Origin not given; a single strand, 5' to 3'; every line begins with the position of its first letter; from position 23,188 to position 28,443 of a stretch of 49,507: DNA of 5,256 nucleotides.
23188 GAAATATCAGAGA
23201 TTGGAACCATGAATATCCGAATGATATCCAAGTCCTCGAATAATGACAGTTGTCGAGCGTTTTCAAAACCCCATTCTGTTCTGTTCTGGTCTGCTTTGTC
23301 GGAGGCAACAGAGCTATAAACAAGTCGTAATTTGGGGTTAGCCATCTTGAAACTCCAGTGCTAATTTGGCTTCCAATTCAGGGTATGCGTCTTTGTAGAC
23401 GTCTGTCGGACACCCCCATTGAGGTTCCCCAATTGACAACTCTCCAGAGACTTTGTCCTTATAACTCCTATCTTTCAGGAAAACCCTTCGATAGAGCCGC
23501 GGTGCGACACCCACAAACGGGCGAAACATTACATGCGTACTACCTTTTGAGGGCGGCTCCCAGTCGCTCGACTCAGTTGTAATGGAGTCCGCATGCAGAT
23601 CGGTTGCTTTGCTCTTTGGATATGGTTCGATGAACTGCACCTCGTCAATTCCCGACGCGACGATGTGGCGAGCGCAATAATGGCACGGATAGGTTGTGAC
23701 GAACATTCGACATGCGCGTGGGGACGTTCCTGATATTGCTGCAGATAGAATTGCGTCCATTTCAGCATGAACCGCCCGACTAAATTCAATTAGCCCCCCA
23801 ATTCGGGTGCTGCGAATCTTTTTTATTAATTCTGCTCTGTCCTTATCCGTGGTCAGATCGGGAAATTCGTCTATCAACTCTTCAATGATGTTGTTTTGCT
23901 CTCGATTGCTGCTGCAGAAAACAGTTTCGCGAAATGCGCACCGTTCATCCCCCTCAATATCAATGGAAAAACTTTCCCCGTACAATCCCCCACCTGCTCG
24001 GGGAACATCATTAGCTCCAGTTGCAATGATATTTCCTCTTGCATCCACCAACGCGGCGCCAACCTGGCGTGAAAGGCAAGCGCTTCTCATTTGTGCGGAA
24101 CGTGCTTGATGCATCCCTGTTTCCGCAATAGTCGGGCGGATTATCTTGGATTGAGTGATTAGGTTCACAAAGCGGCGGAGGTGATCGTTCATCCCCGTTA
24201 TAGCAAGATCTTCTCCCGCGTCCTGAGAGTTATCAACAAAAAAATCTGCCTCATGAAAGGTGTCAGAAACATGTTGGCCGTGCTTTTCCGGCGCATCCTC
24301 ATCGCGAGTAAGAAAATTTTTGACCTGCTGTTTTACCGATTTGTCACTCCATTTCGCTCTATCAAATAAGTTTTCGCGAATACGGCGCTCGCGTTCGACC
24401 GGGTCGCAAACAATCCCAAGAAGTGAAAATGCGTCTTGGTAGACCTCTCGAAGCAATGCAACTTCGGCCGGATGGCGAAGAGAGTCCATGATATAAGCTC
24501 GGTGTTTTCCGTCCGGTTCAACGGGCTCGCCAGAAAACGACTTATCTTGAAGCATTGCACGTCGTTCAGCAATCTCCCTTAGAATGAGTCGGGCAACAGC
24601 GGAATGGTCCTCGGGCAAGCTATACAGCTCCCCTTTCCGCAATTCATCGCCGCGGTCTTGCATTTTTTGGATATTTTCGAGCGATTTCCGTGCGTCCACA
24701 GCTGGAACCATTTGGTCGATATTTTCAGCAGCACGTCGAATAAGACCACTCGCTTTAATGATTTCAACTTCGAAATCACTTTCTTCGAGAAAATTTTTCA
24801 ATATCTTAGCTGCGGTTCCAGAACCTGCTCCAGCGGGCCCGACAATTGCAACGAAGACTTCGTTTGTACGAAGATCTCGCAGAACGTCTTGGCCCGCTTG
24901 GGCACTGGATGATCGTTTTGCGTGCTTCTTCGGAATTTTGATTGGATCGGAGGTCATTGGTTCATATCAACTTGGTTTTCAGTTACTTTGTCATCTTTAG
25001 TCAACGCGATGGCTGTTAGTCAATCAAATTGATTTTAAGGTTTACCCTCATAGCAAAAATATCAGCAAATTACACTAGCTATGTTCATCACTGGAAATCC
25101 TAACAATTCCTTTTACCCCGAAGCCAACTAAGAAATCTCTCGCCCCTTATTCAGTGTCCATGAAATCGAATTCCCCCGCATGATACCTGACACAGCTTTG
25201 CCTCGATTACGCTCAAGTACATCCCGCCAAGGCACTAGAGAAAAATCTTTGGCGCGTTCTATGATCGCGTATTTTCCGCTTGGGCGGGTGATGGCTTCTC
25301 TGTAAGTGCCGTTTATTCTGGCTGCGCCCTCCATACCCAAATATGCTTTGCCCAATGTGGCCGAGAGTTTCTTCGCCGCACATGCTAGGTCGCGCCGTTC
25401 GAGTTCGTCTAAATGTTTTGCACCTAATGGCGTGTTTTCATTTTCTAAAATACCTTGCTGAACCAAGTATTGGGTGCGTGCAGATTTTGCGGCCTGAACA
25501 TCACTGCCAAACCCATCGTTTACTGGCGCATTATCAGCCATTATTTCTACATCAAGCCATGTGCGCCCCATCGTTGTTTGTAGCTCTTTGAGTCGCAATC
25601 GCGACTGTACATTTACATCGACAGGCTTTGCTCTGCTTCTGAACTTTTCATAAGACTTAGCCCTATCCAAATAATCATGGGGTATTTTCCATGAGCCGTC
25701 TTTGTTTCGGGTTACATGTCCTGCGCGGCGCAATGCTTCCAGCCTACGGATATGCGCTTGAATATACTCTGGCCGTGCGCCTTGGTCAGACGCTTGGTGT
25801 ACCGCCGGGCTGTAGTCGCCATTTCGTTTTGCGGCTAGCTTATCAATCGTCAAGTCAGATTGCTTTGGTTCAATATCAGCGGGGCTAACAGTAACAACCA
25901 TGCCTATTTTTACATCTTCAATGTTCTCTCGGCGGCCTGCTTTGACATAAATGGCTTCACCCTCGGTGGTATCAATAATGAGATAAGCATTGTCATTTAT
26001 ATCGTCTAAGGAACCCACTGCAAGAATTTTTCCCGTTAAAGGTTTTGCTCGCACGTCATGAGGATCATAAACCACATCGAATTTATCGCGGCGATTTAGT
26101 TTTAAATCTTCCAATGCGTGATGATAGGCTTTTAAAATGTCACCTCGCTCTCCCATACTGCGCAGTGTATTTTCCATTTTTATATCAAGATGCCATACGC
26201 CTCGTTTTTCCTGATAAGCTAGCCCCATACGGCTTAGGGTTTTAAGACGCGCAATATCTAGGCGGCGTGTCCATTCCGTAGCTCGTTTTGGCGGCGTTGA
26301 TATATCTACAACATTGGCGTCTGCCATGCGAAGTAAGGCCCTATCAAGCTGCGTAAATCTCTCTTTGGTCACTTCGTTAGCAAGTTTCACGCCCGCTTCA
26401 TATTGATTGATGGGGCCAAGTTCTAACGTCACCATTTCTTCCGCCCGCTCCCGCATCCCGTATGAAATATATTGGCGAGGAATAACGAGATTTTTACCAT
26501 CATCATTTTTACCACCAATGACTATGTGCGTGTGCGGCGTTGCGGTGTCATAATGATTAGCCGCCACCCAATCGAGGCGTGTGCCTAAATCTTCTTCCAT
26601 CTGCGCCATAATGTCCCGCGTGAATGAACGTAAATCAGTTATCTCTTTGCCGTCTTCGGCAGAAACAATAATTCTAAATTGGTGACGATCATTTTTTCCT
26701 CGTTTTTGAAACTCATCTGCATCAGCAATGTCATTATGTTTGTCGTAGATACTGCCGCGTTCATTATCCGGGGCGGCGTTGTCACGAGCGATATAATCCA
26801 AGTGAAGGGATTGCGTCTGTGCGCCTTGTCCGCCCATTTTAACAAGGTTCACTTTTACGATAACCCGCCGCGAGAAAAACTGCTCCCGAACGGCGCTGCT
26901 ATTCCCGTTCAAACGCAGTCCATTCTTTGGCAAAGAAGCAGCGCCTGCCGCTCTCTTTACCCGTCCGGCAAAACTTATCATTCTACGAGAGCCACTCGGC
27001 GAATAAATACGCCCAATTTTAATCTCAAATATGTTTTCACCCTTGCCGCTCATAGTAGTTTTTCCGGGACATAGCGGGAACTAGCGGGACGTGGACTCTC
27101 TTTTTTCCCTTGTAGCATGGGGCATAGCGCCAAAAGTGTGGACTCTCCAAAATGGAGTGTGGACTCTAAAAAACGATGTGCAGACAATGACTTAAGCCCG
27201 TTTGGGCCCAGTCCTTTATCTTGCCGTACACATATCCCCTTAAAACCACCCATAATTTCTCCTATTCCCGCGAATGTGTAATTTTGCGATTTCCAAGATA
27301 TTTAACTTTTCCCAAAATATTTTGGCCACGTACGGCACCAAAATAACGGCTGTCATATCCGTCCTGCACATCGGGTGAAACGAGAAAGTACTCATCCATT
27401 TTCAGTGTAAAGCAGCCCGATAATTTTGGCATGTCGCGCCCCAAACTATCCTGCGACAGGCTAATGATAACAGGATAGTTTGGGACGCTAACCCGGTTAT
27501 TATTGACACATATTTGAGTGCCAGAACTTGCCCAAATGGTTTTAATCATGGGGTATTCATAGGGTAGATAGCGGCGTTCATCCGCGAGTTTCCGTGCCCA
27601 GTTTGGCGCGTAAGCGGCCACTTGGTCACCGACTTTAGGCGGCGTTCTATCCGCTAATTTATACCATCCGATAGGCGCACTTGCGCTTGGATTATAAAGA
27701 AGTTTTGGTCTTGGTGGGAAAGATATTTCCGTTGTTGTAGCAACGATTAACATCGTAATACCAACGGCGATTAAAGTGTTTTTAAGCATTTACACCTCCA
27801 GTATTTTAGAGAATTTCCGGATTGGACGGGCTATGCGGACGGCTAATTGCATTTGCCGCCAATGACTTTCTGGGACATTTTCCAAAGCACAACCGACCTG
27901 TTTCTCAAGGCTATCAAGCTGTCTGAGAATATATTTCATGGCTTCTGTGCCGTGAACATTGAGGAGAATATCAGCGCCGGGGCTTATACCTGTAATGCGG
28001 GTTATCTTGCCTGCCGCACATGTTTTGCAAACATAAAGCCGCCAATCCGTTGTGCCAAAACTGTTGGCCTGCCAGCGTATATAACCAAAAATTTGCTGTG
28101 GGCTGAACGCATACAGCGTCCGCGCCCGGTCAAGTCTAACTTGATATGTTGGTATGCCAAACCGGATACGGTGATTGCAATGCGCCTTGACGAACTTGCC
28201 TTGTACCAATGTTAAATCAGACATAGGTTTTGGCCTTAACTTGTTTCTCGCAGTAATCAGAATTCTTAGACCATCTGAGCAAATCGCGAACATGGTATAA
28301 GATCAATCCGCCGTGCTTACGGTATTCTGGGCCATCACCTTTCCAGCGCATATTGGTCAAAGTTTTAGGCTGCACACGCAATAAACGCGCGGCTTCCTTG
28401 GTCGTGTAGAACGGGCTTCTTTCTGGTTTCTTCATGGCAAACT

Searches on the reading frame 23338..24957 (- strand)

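Call 9: search_protein_families(library=pfam, proteins=[window:23338-24957:-])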
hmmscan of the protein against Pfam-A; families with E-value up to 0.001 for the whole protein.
window:23338-24957:- (539 aa): 2 families
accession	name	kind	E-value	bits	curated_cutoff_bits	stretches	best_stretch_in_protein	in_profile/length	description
PF00383.29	dCMP_cyt_deam_1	-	5.5e-16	58.8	25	1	278-442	4-100/102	Cytidine and deoxycytidylate deaminase zinc-binding region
PF14437.12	MafB19-deam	-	6e-09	36.4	27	1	394-449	49-106/142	MafB19-like deaminase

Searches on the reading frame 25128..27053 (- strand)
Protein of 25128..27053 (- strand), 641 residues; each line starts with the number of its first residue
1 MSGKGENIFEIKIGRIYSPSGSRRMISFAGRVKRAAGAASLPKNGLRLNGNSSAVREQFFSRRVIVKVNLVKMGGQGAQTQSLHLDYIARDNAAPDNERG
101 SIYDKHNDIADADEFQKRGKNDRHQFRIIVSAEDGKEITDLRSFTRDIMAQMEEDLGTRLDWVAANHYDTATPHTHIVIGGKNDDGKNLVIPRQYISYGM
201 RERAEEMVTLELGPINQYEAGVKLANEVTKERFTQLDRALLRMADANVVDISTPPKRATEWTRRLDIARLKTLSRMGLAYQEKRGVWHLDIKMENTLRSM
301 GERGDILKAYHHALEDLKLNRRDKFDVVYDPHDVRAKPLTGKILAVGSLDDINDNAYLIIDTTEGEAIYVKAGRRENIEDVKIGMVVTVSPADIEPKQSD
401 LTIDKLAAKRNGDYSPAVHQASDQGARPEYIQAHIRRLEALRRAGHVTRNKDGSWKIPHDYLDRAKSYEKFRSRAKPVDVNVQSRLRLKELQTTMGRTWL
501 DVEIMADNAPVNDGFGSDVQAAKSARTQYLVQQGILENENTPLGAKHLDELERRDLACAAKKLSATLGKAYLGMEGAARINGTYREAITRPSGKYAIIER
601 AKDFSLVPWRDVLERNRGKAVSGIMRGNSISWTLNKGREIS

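Call 8: search_protein_families(library=pfam, proteins=[window:25128-27053:-])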
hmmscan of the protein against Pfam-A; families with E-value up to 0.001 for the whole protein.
window:25128-27053:- (641 aa): 2 families
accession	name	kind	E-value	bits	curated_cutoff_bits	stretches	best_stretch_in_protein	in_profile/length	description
PF11843.13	DUF3363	-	4.7e-118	395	28.4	1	267-640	2-374/375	Protein of unknown function (DUF3363)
PF03432.20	Relaxase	-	6.7e-06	26.8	24.6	1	116-189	34-109/132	MobA/VirD2-like, nuclease domain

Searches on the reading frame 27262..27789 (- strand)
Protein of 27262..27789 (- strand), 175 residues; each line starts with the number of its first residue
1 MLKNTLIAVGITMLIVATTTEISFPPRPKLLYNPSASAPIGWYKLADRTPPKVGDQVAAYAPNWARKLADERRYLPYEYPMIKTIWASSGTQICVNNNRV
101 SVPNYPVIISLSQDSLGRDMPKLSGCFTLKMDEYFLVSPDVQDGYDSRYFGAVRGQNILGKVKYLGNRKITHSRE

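Call 8: search_protein_families(library=pfam, proteins=[window:27262-27789:-])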
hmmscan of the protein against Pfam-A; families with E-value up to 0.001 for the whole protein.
window:27262-27789:- (175 aa): 1 family
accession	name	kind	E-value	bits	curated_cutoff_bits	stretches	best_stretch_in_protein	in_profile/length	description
PF10502.14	Peptidase_S26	-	2.9e-17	63.6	22.9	1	4-163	3-164/168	Signal peptidase, peptidase S26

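Call 82: find_homologous_proteins(query=window:27262-27789:-, max_evalue=1e-20)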
Query window:27262-27789:- (175 aa): 307 proteins with E <= 1e-20 among 380 candidates; the best 120 are listed.
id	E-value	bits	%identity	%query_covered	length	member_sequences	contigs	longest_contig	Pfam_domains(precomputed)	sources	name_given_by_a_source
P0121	2.7e-114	397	100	100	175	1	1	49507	PF10502.15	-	-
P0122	2.8e-100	351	88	100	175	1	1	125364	PF10502.15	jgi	jgi:conjugative transfer signal peptidase TraF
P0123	1.9e-96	339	84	100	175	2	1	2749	PF10502.15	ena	-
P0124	4.0e-96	338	85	100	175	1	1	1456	PF10502.15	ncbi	-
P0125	2.3e-95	335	83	100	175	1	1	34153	PF10502.15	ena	-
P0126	1.2e-93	330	81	100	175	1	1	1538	PF10502.15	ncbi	-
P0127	7.5e-93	327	81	100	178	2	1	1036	PF10502.15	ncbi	-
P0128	1.1e-92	326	82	100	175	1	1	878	PF10502.15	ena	-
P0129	1.5e-92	326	82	100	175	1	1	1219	PF10502.15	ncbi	-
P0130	2.7e-92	325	81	100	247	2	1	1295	PF10502.15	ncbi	-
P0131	3.7e-92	325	82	99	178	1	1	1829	PF10502.15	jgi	-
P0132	1.5e-91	323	80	100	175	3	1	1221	PF10502.15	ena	-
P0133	1.6e-91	323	81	100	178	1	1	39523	PF10502.15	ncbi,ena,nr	ncbi:MAG: plasmid transfer protein traf [Alphaproteobacteria bacterium]|nr:MAG: plasmid transfer pro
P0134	1.8e-91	322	80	100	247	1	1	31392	PF10502.15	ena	-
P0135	2.4e-91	322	81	100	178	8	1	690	PF10502.15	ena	-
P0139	3.6e-90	318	80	100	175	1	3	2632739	PF10502.15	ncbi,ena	-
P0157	1.4e-65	238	61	99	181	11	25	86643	PF10502.15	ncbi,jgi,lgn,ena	-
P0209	5.9e-60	220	60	95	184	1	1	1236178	PF10502.15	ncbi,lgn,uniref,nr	ncbi:S26 family signal peptidase [Hellea balneolensis]|uniref:S26 family signal peptidase n=1 Tax=He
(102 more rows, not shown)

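Call 83: find_encoding_contigs(protein=P0139, flank=1500, max_places=3)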
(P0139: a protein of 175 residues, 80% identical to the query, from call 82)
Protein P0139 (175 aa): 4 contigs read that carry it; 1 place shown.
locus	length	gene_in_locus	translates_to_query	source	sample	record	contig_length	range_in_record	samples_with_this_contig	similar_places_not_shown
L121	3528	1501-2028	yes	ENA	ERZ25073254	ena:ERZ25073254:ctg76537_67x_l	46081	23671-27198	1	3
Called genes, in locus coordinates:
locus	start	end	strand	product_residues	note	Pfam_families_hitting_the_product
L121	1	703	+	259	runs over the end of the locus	PF10074:RovC_DNA-bd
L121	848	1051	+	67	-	PF12728:HTH_17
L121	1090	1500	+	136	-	PF11000:DUF2840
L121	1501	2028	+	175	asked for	PF10502:Peptidase_S26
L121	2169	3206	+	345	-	PF01548:DEDD_Tnp_IS110, PF02371:Transposase_20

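Call 84: find_encoding_contigs(protein=P0157, flank=1500, max_places=4)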
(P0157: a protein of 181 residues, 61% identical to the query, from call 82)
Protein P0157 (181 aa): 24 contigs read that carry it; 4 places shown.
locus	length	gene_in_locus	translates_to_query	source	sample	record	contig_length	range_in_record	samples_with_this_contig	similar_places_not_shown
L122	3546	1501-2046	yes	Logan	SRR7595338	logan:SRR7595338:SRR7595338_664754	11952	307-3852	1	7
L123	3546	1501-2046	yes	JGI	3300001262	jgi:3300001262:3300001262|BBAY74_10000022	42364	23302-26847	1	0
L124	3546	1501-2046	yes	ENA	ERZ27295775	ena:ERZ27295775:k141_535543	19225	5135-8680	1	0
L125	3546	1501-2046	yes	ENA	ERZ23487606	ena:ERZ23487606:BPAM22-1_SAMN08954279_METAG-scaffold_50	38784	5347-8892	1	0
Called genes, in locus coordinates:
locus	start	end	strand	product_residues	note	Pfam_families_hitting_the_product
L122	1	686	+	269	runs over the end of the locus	-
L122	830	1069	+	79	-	PF12728:HTH_17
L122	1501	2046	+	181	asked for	PF10502:Peptidase_S26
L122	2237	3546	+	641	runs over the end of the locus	PF11843:DUF3363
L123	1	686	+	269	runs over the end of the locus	-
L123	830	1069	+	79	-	PF12728:HTH_17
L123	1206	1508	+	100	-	PF11000:DUF2840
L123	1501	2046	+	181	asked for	PF10502:Peptidase_S26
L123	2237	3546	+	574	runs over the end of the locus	PF11843:DUF3363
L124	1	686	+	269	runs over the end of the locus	-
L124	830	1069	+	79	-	PF12728:HTH_17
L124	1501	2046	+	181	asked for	PF10502:Peptidase_S26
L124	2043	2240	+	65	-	-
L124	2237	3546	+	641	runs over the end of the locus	PF11843:DUF3363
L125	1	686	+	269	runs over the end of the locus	-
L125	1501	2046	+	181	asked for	PF10502:Peptidase_S26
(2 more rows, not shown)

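Call 85: find_encoding_contigs(protein=P0209, flank=1500, max_places=2)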
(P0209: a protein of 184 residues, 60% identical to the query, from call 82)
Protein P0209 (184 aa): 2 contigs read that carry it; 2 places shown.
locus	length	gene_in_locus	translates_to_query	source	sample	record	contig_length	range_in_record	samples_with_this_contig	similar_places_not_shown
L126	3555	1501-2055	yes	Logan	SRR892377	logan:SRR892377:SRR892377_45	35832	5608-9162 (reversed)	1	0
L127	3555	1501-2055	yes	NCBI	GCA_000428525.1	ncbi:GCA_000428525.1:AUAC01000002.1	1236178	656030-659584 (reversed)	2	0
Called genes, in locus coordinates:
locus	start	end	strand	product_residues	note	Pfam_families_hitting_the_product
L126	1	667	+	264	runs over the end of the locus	-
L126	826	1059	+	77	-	PF12728:HTH_17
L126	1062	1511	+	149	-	PF11000:DUF2840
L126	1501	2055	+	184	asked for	PF10502:Peptidase_S26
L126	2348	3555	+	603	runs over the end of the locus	PF03432:Relaxase, PF11843:DUF3363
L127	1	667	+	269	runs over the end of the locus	-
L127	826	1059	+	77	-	PF12728:HTH_17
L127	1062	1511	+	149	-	PF11000:DUF2840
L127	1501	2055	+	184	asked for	PF10502:Peptidase_S26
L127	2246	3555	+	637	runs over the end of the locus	PF03432:Relaxase, PF11843:DUF3363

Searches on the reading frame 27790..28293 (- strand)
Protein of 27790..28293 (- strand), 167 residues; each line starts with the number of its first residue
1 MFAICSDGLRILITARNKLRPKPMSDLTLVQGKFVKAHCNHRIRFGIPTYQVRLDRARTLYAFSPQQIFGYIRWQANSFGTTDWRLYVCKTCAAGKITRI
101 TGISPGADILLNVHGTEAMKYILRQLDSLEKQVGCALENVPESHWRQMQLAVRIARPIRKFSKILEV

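Call 8: search_protein_families(library=pfam, proteins=[window:27790-28293:-])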
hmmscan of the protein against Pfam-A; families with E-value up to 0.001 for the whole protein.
window:27790-28293:- (167 aa): 1 family
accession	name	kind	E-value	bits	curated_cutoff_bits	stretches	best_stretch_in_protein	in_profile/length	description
PF11000.13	DUF2840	-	8.6e-34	116.9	25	1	27-162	1-136/148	Protein of unknown function (DUF2840)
